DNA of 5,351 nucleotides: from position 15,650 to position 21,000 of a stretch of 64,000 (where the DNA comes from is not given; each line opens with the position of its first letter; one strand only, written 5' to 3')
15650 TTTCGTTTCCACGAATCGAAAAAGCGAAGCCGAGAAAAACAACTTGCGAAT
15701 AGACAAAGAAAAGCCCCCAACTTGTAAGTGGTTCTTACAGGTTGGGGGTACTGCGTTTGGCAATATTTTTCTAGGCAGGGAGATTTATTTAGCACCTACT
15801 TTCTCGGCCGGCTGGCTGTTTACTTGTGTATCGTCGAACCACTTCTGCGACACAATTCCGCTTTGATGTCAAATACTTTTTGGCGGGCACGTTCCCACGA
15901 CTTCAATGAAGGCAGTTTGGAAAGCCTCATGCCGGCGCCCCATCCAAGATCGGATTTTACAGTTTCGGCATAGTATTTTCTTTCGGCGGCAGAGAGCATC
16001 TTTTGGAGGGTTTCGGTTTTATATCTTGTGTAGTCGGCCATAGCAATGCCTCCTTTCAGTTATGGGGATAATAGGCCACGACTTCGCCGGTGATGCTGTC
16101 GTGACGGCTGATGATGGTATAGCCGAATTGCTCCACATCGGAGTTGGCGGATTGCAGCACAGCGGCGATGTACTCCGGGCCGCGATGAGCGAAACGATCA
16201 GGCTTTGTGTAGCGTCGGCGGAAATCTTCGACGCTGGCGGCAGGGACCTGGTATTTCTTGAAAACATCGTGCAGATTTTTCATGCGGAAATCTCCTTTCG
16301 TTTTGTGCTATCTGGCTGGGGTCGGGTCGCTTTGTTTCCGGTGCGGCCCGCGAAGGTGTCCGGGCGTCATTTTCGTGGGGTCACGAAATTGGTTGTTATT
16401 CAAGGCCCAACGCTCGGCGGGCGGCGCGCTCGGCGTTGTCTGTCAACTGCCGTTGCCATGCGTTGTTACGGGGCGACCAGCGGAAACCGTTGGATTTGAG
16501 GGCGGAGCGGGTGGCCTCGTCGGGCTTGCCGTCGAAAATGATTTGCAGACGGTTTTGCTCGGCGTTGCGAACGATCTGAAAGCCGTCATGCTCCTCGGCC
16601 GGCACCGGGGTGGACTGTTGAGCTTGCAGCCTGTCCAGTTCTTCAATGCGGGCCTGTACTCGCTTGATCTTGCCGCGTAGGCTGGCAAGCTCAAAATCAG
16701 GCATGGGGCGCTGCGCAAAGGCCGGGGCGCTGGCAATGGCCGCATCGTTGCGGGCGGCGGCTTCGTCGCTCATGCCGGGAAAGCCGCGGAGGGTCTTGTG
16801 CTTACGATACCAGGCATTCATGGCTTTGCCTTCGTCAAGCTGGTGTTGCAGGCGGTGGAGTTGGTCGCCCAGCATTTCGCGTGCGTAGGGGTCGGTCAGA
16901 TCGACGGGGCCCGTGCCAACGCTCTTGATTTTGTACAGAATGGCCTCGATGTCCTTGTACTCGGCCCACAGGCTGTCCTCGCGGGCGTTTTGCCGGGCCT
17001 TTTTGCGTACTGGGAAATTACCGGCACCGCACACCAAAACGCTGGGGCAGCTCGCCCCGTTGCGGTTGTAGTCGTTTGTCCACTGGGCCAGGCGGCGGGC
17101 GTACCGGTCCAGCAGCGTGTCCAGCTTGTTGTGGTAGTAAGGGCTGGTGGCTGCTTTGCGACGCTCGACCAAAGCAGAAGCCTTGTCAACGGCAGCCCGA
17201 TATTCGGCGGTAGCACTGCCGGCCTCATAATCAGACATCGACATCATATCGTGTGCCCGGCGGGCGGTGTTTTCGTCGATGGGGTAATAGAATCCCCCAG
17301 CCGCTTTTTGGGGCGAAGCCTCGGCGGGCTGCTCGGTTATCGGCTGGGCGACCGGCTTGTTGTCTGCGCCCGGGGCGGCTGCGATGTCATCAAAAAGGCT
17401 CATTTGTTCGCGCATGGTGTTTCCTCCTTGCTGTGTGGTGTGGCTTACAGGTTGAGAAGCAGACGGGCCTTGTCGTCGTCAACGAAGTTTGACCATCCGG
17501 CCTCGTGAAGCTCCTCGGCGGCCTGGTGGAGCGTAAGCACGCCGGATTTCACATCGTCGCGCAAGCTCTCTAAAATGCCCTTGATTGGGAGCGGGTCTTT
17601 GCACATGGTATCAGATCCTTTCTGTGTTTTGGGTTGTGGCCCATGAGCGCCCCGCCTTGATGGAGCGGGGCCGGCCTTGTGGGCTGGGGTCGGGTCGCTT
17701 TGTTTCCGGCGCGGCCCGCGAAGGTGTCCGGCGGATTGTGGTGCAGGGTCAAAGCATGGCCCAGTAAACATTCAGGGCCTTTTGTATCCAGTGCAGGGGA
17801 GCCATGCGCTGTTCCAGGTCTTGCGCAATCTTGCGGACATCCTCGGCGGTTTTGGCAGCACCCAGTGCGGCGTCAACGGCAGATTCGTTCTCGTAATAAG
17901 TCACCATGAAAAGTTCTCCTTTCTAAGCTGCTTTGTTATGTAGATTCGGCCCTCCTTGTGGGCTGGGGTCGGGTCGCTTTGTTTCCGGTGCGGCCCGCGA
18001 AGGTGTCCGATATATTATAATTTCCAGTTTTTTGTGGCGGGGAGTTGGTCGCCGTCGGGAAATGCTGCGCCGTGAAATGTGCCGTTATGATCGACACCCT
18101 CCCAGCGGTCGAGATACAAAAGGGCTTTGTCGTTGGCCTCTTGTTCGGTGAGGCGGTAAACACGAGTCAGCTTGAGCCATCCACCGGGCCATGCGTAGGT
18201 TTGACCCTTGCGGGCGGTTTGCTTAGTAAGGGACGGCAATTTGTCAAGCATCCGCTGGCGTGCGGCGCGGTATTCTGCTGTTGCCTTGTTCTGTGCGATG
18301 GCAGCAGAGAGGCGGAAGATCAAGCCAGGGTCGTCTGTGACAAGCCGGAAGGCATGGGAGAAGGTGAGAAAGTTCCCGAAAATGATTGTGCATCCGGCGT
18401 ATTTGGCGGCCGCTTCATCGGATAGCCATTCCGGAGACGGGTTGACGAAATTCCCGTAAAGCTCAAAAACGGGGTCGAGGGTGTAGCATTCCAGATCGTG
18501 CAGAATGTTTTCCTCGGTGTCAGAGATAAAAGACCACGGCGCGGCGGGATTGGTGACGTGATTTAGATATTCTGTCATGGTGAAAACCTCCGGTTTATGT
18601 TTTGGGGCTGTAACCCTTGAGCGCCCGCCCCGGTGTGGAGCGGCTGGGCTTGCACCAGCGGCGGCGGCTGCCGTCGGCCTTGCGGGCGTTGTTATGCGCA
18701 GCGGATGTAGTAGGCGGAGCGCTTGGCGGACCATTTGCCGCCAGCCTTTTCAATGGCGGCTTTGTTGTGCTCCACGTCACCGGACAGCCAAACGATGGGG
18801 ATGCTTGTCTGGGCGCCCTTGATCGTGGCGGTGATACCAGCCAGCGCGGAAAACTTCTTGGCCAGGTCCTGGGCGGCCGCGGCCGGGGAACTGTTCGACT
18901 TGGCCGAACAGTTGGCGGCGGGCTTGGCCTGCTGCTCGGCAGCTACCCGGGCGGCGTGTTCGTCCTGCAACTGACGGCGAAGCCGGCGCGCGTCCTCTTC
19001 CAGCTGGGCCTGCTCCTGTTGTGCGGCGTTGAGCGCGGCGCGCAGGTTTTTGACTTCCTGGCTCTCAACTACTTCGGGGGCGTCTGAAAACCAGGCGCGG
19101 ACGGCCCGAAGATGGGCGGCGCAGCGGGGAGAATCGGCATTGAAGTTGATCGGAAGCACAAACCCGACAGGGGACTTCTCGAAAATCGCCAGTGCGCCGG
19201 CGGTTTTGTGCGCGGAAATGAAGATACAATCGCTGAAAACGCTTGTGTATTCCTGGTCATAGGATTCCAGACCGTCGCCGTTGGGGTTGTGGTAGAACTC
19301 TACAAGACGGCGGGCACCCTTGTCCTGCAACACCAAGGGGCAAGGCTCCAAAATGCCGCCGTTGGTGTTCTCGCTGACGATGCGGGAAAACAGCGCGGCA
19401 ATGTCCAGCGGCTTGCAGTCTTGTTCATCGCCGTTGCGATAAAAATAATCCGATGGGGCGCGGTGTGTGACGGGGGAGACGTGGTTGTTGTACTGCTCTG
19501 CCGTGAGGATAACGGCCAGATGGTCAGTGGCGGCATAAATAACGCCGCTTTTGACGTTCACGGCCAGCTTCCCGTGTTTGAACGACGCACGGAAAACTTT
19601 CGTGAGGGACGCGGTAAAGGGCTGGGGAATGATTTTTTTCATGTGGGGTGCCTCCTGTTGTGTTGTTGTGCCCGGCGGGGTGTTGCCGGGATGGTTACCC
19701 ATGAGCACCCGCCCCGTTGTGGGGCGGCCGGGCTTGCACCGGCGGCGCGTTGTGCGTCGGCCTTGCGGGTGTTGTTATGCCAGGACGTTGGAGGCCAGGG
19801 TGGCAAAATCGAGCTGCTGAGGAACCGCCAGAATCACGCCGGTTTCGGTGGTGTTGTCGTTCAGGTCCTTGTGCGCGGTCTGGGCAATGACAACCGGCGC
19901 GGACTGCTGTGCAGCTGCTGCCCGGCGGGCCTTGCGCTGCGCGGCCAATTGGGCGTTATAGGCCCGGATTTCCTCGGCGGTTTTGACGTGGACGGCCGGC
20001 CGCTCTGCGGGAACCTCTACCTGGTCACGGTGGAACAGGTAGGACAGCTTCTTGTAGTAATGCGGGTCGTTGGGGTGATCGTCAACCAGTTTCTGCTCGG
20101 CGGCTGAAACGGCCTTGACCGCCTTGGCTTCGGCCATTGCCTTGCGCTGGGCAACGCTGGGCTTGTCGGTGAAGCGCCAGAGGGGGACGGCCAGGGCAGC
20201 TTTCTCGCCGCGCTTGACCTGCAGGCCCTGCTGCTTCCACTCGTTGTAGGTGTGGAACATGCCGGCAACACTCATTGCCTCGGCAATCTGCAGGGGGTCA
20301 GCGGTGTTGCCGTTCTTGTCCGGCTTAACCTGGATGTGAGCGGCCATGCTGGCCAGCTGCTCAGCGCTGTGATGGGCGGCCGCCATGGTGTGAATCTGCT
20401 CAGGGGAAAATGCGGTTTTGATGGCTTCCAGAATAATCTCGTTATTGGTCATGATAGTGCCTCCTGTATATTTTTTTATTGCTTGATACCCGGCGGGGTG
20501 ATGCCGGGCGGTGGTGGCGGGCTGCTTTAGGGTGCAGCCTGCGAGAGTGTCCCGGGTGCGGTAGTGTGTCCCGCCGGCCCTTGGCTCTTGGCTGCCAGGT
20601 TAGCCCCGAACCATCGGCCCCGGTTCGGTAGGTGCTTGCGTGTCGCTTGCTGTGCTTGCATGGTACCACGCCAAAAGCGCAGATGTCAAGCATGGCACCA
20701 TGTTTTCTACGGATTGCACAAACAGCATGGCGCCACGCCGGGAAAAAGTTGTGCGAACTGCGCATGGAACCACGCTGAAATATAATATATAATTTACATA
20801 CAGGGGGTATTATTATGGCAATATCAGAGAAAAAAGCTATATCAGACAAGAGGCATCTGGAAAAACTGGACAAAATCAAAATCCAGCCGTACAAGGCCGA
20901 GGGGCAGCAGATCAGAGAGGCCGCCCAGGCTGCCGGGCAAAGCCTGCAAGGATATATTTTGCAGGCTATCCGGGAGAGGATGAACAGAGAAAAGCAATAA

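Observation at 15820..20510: Families of structured repeats occupy nearly every intergenic gap of a reverse-oriented operon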

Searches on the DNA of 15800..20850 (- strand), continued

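Call 36: get_annotated_region(hit=H2, flank=6000)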
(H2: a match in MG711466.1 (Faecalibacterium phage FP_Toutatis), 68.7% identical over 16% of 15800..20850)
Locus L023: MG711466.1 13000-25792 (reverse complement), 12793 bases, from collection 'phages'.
description: Faecalibacterium phage FP_Toutatis, complete genome.
organism: Faecalibacterium phage FP_Toutatis (NCBI taxid 2070187)
taxonomy: Viruses; Duplodnaviria; Heunggongvirae; Uroviricota; Caudoviricetes; Toutatisvirus; Toutatisvirus toutatis
host: Faecalibacterium prausnitzii; source: -; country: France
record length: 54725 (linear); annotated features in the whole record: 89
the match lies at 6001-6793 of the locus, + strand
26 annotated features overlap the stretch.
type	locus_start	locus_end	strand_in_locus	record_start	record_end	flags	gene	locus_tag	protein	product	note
CDS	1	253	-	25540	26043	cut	-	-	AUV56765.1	DNA binding motif containing protein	rasttk_feature_creation_tool=prodigal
CDS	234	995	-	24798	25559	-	-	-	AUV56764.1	putative terminase small subunit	rasttk_feature_creation_tool=prodigal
CDS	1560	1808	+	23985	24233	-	-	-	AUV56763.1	hypothetical protein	rasttk_feature_creation_tool=glimmer3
CDS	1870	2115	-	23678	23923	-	-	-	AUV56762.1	hypothetical protein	rasttk_feature_creation_tool=prodigal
CDS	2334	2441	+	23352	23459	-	-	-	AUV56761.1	hypothetical protein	rasttk_feature_creation_tool=prodigal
CDS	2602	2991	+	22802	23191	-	-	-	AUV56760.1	hypothetical protein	rasttk_feature_creation_tool=prodigal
CDS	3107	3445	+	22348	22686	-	-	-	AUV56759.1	hypothetical protein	rasttk_feature_creation_tool=prodigal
CDS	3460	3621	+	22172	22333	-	-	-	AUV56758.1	hypothetical protein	rasttk_feature_creation_tool=prodigal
CDS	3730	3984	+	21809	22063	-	-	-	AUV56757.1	hypothetical protein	rasttk_feature_creation_tool=prodigal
CDS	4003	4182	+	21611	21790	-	-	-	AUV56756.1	hypothetical protein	rasttk_feature_creation_tool=prodigal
CDS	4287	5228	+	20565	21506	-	-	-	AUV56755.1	hypothetical protein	rasttk_feature_creation_tool=prodigal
CDS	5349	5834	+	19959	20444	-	-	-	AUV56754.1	hypothetical protein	rasttk_feature_creation_tool=prodigal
CDS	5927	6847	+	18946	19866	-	-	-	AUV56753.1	primase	rasttk_feature_creation_tool=prodigal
CDS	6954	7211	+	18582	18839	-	-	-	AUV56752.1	hypothetical protein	rasttk_feature_creation_tool=prodigal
CDS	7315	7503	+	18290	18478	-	-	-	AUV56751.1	hypothetical protein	rasttk_feature_creation_tool=prodigal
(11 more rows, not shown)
